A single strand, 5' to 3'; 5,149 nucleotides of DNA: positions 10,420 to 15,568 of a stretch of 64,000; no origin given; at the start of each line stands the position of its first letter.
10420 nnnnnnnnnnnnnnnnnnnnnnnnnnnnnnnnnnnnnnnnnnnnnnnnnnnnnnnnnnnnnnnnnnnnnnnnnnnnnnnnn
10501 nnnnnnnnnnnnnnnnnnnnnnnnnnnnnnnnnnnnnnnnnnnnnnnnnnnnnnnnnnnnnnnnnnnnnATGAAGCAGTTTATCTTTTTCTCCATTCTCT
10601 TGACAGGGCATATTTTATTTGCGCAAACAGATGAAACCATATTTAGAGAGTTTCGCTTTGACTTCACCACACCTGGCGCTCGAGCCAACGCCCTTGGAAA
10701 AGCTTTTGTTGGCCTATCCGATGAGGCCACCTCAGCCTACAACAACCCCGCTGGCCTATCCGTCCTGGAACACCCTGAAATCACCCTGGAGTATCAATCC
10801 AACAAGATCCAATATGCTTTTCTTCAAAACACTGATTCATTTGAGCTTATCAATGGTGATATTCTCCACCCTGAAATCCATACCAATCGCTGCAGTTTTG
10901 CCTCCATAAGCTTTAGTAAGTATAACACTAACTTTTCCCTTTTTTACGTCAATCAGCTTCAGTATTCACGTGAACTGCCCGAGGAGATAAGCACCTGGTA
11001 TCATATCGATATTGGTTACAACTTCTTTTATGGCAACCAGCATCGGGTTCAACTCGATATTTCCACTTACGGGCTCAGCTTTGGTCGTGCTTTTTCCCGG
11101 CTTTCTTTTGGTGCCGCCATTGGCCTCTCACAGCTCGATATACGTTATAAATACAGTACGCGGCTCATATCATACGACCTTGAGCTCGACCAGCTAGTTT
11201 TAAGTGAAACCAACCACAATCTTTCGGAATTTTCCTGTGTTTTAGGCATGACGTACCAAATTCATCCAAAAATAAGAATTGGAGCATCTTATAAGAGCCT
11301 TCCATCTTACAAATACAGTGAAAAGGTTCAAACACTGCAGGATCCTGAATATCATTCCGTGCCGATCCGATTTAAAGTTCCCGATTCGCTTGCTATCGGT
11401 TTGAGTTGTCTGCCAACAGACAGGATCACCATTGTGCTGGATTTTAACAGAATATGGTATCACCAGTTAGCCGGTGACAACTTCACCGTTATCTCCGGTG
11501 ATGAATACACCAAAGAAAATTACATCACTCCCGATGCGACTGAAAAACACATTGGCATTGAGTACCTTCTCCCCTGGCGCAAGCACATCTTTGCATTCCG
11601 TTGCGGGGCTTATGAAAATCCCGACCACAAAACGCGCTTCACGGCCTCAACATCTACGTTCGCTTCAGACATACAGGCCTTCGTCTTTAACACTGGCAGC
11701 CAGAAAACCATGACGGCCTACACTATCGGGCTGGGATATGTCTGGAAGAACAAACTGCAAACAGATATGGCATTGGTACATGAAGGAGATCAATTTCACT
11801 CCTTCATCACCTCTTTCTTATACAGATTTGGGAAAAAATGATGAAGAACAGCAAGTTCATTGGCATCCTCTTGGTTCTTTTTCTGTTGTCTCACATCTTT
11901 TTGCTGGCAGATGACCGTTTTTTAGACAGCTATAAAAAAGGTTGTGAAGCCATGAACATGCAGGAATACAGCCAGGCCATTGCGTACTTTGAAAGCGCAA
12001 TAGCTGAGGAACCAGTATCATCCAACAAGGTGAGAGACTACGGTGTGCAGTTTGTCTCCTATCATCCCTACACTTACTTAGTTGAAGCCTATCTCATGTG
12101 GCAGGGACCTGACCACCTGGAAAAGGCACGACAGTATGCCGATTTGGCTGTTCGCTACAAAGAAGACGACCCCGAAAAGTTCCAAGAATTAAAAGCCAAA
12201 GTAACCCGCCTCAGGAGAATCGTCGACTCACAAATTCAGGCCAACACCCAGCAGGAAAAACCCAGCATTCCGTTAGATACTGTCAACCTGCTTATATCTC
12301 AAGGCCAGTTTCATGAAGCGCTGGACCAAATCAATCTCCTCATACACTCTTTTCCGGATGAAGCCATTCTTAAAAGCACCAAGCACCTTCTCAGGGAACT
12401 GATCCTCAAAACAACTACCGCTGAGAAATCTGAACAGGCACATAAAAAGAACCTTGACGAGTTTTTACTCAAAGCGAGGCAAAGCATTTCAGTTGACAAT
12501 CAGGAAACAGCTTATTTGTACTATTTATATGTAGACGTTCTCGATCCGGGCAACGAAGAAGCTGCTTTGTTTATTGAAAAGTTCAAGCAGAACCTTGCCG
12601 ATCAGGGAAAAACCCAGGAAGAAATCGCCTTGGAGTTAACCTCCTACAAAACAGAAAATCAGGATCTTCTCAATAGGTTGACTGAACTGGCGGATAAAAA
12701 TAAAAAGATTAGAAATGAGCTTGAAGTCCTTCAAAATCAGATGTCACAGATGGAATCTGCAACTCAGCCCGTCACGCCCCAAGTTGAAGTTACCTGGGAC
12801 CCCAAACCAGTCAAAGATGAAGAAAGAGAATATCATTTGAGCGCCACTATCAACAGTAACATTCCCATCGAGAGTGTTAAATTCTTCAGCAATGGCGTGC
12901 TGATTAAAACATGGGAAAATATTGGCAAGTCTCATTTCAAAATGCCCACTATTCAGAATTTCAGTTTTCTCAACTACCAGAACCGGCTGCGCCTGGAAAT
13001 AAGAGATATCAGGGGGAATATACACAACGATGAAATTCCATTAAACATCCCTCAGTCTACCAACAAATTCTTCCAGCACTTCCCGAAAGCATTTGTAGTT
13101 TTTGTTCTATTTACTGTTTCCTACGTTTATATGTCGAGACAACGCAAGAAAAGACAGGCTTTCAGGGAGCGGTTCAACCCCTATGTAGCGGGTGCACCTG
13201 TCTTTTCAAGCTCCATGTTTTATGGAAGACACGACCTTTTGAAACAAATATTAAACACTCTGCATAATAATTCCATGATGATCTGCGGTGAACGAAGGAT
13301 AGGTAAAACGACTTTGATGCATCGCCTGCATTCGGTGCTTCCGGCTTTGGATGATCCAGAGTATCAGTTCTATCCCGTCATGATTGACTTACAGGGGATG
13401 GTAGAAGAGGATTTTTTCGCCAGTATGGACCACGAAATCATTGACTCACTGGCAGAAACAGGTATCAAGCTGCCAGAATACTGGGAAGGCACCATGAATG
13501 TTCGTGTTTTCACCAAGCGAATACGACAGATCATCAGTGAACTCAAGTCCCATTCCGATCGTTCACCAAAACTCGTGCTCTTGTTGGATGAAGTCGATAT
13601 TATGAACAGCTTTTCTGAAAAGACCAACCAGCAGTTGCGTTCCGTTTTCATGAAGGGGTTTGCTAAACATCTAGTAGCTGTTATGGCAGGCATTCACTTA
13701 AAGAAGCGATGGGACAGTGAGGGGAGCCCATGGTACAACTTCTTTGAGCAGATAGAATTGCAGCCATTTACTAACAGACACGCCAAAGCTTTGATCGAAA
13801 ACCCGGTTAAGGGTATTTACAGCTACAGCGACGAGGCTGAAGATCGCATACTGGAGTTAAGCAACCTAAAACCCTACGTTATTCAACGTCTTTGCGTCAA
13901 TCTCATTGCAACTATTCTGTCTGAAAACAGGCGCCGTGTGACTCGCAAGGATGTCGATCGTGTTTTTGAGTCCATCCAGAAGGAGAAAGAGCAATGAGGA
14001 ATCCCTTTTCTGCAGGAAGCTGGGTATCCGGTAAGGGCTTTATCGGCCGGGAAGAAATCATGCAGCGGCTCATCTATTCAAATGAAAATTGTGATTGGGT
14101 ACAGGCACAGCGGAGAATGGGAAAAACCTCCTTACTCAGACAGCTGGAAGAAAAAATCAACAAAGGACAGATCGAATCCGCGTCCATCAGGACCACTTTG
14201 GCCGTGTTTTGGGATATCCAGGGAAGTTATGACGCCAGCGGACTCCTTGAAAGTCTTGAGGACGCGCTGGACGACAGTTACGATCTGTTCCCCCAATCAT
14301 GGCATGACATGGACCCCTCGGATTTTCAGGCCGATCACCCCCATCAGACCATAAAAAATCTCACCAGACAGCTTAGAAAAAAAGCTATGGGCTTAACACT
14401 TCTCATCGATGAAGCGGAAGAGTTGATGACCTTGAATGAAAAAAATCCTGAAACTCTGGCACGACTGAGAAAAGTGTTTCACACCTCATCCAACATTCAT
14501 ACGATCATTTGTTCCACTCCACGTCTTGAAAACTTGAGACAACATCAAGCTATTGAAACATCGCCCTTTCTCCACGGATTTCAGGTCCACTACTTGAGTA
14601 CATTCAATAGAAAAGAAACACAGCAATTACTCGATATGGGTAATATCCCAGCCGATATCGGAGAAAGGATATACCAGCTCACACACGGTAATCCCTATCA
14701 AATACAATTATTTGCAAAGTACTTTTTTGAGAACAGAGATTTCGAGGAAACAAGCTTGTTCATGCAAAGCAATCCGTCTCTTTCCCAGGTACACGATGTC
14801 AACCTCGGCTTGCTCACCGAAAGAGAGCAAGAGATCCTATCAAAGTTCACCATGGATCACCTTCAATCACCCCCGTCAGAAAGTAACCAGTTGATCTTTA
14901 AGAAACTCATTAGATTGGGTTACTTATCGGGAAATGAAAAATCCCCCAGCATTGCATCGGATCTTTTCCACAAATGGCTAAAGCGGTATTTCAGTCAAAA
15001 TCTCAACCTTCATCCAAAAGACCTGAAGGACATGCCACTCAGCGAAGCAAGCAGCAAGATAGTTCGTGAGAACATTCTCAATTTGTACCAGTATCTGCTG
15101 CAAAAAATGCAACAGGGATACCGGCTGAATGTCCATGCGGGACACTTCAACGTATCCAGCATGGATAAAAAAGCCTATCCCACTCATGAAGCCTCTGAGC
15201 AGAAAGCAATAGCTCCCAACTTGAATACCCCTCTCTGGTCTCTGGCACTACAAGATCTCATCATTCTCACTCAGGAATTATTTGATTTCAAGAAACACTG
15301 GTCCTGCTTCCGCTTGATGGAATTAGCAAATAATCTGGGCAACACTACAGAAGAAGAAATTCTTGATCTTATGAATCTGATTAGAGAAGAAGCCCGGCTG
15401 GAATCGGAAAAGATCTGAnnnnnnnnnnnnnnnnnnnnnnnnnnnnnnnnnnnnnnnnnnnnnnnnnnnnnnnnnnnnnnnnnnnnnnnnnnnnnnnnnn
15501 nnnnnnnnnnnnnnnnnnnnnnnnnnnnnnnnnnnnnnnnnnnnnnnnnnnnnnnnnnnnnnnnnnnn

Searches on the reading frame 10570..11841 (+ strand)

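Call 29: search_protein_families(library=pfam, proteins=[window:10570-11841:+], max_evalue=0.001)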
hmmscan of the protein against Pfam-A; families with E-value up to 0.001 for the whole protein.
window:10570-11841:+ (423 aa): 2 families
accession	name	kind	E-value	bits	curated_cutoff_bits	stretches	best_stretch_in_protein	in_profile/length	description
PF03349.22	Toluene_X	-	1.6e-05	24.1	29.7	0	39-77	20-61/421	Outer membrane protein transport protein (OMPP1/FadL/TodX)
PF13505.12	OMP_b-brl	-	0.00086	20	28.7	0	159-244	79-153/175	Outer membrane protein beta-barrel domain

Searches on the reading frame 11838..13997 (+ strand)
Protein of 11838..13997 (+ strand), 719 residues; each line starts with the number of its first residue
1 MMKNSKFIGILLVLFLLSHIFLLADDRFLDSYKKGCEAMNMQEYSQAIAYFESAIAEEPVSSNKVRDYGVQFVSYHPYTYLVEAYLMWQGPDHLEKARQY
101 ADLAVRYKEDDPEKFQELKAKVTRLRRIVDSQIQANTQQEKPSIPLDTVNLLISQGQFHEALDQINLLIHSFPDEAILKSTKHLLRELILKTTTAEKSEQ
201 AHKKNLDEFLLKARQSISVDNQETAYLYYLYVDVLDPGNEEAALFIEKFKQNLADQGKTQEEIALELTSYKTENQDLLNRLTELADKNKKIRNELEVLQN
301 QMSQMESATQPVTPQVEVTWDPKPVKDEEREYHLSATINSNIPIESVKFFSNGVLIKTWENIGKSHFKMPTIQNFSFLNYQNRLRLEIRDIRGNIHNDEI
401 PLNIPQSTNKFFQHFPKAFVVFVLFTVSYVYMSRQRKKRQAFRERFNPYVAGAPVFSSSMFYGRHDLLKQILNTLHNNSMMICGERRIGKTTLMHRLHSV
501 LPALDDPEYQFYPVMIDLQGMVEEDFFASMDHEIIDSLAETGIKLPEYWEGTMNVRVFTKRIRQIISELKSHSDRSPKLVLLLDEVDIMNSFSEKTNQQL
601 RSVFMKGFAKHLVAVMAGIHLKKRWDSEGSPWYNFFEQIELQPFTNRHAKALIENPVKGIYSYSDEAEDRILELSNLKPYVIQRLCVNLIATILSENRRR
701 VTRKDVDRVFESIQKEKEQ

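Call 29: search_protein_families(library=pfam, proteins=[window:11838-13997:+], max_evalue=0.001)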
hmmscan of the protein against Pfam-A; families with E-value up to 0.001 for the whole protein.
window:11838-13997:+ (719 aa): 6 families
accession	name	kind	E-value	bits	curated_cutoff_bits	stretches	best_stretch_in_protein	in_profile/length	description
PF13401.12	AAA_22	-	3.8e-06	27.7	27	1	476-604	4-108/130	AAA domain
PF01637.24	ATPase_2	-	0.00012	22.4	33.2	1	464-593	4-126/225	ATPase domain predominantly from Archaea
PF00004.35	AAA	-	0.00019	22.3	21.2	1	480-603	1-91/131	ATPase family associated with various cellular activities (AAA)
PF13191.12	AAA_16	-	0.00021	22.3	32.6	0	461-600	2-152/167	AAA ATPase domain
PF25201.1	nSTAND6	-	0.00056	20.4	27.7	0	462-527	2-64/148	Novel STAND NTPase 6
PF00515.34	TPR_1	-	0.00062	19.9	27.8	0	32-59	5-32/34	Tetratricopeptide repeat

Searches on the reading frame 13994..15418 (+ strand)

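Call 29: search_protein_families(library=pfam, proteins=[window:13994-15418:+], max_evalue=0.001)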
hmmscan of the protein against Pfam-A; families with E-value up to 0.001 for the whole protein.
window:13994-15418:+ (474 aa): 4 families
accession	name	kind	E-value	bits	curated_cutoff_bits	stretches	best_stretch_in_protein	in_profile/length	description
PF13401.12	AAA_22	-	3.1e-07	31.2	27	1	38-180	12-128/130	AAA domain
PF14516.12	AAA_35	-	1.1e-06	28.2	27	1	36-330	36-330/331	AAA-like domain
PF01637.24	ATPase_2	-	7e-06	26.5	33.2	1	39-238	28-223/225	ATPase domain predominantly from Archaea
PF05729.18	NACHT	-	0.00095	19.5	26.7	0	42-212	11-159/167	NACHT domain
